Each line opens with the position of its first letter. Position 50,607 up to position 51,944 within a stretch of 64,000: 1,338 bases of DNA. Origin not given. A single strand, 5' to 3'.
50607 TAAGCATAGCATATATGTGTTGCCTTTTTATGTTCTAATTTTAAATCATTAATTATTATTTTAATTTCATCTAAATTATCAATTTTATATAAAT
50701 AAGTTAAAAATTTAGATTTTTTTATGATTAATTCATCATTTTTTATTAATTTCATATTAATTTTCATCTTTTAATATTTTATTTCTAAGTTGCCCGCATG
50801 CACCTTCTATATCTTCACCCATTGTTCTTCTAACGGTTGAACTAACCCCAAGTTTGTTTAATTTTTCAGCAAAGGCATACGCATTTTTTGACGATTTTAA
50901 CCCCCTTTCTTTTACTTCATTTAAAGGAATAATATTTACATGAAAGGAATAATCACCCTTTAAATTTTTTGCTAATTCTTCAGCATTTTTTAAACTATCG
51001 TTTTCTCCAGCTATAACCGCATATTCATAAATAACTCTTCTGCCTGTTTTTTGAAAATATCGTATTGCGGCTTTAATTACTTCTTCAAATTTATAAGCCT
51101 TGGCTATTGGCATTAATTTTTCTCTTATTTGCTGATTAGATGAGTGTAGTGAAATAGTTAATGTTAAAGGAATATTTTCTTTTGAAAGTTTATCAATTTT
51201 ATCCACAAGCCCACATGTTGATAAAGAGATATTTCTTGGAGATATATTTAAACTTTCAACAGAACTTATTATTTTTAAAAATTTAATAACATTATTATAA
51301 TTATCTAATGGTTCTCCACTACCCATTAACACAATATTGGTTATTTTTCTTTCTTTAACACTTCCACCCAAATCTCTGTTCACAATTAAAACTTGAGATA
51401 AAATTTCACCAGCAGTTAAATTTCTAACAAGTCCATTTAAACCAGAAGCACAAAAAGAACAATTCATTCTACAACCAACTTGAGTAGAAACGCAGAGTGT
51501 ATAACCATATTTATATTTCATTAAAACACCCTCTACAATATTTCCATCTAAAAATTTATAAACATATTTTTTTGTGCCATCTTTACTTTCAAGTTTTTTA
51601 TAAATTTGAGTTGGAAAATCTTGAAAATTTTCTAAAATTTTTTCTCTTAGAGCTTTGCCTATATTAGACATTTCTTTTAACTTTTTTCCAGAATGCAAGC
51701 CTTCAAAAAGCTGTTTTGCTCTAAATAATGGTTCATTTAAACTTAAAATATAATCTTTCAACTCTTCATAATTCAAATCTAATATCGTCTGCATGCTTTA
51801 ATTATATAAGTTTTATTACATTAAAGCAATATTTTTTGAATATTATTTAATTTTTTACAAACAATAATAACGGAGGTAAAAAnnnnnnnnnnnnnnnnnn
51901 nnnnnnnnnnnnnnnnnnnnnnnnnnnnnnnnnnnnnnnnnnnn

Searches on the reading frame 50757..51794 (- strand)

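Call 7: search_protein_families(library=pfam, proteins=[window:50757-51794:-], max_evalue=0.01)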
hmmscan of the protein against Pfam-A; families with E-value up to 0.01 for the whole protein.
window:50757-51794:- (345 aa): 3 families
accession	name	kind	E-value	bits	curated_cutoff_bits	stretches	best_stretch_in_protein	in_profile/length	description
PF04055.27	Radical_SAM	-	1.5e-16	61.5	29.5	1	103-267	2-157/166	Radical SAM superfamily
PF21016.3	RlmN_N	-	3.4e-10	40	24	1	4-56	3-57/60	Ribosomal RNA large subunit methyltransferase N-terminal domain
PF13353.11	Fer4_12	-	0.00049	20.9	22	1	105-201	12-98/137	4Fe-4S single cluster domain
